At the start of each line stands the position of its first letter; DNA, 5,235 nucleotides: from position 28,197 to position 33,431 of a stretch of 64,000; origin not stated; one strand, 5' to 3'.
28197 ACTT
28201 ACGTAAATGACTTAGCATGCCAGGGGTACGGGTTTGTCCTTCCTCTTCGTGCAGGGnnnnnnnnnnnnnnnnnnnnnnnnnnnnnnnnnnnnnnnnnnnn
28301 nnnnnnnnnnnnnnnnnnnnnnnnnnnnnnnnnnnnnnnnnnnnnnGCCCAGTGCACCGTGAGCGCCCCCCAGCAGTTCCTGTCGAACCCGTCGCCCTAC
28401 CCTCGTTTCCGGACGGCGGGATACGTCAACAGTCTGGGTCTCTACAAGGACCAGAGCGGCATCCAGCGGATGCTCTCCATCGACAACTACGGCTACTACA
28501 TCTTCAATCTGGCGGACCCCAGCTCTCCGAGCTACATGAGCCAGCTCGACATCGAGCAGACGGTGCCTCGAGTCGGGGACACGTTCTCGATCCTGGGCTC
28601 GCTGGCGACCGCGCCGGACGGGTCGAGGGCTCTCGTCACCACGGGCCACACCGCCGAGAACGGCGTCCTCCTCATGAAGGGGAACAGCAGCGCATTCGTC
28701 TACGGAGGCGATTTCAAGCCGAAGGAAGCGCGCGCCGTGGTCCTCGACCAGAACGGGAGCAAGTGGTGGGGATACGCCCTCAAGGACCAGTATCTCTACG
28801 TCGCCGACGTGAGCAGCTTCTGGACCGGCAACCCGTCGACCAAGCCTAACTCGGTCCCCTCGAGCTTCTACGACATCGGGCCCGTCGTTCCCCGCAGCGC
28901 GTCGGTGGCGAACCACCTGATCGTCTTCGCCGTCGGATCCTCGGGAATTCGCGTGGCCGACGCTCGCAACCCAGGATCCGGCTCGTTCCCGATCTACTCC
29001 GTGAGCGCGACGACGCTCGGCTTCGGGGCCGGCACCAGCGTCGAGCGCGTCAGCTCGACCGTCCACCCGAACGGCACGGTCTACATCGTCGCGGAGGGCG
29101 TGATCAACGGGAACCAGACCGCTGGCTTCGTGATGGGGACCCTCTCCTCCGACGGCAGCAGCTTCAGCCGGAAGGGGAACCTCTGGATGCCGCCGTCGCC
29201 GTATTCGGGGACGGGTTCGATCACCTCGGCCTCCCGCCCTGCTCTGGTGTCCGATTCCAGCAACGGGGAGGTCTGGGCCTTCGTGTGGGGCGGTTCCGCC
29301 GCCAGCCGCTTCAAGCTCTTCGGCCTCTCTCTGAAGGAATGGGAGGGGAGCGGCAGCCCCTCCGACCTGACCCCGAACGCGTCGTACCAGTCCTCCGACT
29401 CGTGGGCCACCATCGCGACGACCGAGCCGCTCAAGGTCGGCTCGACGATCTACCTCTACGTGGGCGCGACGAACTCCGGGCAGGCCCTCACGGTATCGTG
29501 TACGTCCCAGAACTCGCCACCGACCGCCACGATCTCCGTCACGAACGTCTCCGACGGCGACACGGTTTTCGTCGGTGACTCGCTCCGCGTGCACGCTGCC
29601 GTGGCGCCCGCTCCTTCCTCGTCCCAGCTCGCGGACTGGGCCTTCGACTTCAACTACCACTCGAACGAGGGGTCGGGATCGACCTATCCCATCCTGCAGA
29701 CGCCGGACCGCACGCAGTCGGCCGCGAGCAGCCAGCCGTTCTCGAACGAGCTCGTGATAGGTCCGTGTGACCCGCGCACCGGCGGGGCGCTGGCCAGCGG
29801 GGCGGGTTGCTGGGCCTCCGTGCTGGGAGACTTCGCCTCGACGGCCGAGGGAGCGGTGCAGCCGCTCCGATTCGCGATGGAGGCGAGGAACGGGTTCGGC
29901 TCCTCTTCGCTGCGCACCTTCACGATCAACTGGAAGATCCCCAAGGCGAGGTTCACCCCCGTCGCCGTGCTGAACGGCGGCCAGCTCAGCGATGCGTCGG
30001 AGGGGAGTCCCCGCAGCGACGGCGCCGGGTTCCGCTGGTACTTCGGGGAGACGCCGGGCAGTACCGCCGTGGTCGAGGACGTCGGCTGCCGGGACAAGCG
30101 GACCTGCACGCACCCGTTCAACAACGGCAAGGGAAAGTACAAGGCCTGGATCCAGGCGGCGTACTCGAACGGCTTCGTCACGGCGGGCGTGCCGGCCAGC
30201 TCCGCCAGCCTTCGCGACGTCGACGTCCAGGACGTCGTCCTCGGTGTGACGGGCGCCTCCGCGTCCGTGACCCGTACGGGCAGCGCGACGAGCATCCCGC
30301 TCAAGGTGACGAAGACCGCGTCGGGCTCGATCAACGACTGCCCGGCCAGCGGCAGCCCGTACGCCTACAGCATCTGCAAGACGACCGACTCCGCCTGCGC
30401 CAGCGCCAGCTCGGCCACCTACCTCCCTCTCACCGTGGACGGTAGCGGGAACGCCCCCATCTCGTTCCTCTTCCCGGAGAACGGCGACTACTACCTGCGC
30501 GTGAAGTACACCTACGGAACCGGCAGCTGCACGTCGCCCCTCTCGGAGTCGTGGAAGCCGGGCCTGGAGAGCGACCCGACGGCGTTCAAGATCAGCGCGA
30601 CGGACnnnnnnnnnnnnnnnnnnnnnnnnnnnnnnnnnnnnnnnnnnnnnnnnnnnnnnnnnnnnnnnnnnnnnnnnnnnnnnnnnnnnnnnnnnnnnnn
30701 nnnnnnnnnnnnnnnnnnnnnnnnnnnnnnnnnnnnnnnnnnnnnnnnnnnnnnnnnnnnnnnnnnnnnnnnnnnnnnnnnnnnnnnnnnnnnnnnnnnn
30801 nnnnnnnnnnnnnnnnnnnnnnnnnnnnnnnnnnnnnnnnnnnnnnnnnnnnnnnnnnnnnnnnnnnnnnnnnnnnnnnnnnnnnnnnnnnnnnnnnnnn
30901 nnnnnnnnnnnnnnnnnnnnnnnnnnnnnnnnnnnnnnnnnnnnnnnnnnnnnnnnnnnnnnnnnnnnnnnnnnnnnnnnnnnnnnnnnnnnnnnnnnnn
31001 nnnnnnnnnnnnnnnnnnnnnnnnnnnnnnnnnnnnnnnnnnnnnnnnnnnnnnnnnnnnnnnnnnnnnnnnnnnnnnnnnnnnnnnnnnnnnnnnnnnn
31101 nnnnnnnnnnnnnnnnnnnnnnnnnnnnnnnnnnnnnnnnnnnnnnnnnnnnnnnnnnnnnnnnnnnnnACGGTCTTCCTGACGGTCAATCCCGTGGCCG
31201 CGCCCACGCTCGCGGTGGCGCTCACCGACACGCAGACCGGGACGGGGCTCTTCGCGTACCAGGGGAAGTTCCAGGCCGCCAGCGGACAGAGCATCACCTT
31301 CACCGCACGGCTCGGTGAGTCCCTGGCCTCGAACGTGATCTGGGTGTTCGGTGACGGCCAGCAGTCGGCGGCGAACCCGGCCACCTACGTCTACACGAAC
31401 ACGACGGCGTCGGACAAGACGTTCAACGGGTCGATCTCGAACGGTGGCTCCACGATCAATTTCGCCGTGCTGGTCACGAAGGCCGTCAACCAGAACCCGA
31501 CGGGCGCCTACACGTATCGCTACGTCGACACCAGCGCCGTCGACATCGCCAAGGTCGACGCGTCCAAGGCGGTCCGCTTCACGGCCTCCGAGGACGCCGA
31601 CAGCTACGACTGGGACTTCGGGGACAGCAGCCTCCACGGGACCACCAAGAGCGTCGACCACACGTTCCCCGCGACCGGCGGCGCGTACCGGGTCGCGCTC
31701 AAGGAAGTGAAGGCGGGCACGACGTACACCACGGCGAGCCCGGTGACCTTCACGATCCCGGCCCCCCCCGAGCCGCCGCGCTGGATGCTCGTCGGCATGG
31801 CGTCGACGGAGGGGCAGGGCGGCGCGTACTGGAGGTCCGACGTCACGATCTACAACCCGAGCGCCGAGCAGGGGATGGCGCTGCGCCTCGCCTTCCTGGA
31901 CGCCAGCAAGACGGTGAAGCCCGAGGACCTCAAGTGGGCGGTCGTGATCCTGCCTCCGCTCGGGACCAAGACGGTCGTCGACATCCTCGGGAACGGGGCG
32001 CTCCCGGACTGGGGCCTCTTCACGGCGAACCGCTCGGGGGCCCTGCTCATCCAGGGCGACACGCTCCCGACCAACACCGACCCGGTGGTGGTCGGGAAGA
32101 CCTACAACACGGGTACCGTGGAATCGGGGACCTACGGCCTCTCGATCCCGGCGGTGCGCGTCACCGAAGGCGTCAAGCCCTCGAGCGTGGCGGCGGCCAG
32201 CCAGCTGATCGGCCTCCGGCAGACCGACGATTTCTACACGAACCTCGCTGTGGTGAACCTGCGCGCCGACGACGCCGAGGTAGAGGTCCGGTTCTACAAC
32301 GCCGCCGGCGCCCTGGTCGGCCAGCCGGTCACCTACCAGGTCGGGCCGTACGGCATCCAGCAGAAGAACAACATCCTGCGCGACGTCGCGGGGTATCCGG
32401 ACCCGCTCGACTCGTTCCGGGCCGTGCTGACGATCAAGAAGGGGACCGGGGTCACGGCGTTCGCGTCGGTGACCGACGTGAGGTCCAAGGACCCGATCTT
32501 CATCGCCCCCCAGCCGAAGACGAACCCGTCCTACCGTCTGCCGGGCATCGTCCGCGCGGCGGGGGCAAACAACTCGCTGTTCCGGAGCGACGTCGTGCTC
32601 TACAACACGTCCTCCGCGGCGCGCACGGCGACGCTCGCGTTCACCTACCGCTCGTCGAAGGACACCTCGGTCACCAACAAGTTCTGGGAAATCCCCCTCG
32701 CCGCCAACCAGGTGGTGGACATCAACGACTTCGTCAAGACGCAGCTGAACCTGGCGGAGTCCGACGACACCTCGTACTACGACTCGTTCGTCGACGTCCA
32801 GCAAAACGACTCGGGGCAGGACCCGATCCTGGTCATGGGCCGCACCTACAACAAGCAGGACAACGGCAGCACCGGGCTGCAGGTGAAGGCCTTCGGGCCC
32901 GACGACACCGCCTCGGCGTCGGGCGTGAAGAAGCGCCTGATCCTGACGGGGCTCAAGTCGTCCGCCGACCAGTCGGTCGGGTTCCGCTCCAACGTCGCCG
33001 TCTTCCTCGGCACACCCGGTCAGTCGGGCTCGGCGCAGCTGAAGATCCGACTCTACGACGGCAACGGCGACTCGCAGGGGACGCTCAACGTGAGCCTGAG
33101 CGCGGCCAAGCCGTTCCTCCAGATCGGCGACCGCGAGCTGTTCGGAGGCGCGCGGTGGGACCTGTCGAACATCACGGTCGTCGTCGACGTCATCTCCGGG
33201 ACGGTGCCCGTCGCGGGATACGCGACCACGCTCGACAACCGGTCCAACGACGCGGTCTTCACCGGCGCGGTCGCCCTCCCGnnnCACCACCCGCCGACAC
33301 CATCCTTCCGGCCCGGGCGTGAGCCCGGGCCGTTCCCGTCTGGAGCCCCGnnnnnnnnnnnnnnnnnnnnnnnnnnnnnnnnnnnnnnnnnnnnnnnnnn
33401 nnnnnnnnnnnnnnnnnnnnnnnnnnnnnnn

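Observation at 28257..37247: Tandem giant paralogs with duplicated C-terminal modules and a ~370-aa indel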

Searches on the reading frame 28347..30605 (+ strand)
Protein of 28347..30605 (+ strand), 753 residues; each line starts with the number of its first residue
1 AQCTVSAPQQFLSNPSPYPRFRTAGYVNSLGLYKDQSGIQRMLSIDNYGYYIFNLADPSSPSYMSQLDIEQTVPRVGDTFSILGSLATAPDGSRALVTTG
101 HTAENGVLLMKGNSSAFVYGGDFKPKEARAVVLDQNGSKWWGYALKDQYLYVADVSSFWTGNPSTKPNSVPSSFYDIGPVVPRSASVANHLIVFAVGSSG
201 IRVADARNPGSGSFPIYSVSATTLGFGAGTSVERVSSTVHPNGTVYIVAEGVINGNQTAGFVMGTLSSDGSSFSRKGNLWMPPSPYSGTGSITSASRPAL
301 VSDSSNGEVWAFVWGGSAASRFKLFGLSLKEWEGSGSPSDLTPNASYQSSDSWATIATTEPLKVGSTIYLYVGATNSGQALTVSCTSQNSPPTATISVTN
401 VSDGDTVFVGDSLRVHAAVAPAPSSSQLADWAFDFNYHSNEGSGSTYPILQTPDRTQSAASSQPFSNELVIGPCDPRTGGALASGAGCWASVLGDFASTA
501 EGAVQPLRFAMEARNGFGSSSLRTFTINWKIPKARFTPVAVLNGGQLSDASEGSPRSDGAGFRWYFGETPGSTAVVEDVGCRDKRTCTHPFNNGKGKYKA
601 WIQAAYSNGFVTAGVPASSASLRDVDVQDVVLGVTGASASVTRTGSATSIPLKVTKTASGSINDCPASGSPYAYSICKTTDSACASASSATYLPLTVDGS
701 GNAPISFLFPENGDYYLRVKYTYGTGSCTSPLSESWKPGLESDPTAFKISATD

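Call 89: search_solved_structures(query=A10, max_evalue=10)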
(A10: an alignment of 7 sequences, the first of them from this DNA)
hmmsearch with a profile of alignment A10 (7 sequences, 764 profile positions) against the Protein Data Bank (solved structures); distinct sequences matched with E-value up to 10: 1.
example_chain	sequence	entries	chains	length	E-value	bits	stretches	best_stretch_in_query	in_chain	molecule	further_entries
2r5f_A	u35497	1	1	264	0.94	11.1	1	203-305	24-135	Transcriptional regulator, putative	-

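Call 93: search_protein_families(library=pfam, alignment_id=A10, max_evalue=1)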
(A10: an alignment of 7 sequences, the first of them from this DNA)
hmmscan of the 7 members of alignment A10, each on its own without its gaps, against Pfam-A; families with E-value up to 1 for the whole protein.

A. member 1, seq(753 aa): 1 family
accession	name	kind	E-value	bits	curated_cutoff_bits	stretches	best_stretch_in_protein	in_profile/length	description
PF04151.21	PPC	-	0.62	11.4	25.9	0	698-719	46-68/70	Bacterial pre-peptidase C-terminal domain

B. families by the number of members that match (of 7 scanned): 4 families
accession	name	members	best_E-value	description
PF18911.6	PKD_4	2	0.026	PKD domain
PF24902.1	Ig_NUP210_9th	1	0.12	NUP210, Ig-like domain 9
PF17164.10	DUF5122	1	0.16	Domain of unknown function (DUF5122) beta-propeller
PF04151.21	PPC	1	0.62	Bacterial pre-peptidase C-terminal domain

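Call 94: find_related_loci(query=A10, collection=metagenome_contigs, flank=10000)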
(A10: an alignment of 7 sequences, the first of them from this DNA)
Query A10 (753 aa) in metagenome_contigs; peptide patterns used: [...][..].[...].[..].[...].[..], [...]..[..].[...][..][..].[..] (x = any residue, [..] = any of these).
228 stretches matched a pattern; 10 encode a relative of the query (tblastn E <= 1e-3); 10 distinct loci.
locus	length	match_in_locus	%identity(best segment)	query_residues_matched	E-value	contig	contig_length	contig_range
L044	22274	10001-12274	33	1-753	2e-106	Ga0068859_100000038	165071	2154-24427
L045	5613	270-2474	31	2-744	3e-78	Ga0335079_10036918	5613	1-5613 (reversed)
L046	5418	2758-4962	31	2-744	2e-78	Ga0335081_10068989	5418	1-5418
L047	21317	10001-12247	28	2-726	6e-60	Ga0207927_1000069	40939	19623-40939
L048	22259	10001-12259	29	2-751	4e-62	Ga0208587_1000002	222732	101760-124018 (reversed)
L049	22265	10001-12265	29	1-730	2e-51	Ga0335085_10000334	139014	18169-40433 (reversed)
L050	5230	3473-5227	29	1-544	7e-44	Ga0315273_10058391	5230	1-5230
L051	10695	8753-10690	26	15-610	5e-28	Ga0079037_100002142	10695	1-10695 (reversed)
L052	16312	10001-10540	36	431-606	5e-24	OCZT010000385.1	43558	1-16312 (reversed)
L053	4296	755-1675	28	411-720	1e-16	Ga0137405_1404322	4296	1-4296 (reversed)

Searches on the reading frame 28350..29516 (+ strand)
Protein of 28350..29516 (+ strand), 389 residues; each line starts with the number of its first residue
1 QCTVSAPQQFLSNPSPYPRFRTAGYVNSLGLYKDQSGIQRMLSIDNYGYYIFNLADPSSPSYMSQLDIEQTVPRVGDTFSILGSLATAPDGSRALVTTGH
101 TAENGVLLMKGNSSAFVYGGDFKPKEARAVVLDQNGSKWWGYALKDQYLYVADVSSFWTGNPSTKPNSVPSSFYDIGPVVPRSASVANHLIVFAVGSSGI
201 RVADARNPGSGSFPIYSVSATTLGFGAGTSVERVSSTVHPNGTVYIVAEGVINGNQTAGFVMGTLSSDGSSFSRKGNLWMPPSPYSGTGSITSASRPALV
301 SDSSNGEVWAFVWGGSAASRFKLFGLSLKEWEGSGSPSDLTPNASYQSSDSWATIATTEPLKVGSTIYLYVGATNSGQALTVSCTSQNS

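Call 52: search_protein_families(library=pfam, proteins=[window:28350-29516:+], max_evalue=10)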
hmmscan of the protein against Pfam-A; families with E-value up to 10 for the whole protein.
window:28350-29516:+ (389 aa): 0 families

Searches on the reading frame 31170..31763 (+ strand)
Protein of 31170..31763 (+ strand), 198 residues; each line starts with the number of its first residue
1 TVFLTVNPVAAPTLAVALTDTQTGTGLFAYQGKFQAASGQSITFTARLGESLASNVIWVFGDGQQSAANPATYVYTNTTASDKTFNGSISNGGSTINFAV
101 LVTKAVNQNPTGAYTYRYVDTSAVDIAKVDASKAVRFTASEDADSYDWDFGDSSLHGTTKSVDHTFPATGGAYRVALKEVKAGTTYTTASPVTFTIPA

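Call 52: search_protein_families(library=pfam, proteins=[window:31170-31763:+], max_evalue=10)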
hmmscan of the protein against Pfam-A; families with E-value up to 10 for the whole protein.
window:31170-31763:+ (198 aa): 2 families
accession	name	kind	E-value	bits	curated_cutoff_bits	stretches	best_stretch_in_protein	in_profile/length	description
PF18911.6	PKD_4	-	7.9e-12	45.5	27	2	127-178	12-67/85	PKD domain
PF00801.26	PKD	-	1.9e-07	31.4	23.5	2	131-177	13-63/80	PKD domain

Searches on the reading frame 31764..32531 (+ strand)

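Call 52: search_protein_families(library=pfam, proteins=[window:31764-32531:+], max_evalue=10)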
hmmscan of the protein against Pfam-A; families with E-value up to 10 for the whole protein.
window:31764-32531:+ (256 aa): 1 family
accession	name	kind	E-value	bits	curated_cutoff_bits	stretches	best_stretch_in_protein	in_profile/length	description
PF12438.13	DUF3679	-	0.27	11.4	22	1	197-228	16-45/56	Protein of unknown function (DUF3679)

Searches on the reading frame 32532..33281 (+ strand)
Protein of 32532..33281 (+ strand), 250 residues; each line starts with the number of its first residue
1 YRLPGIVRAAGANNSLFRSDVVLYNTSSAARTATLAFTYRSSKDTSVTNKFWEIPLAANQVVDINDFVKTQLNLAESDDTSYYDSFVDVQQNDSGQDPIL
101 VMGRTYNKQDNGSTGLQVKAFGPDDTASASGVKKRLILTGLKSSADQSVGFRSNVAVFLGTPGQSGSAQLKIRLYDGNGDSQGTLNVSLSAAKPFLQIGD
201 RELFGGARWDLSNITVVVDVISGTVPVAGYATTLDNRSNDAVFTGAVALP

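Call 52: search_protein_families(library=pfam, proteins=[window:32532-33281:+], max_evalue=10)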
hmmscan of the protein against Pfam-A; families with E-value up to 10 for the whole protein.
window:32532-33281:+ (250 aa): 2 families
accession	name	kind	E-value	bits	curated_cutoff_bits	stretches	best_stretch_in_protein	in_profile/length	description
PF13004.13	BACON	-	0.099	13.1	25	1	23-45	31-53/61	Putative binding domain, N-terminal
PF22622.2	MFE-2_hydrat-2_N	-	0.2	11.9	27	1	19-70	6-60/130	MFE-2 hydratase 2 N-terminal domain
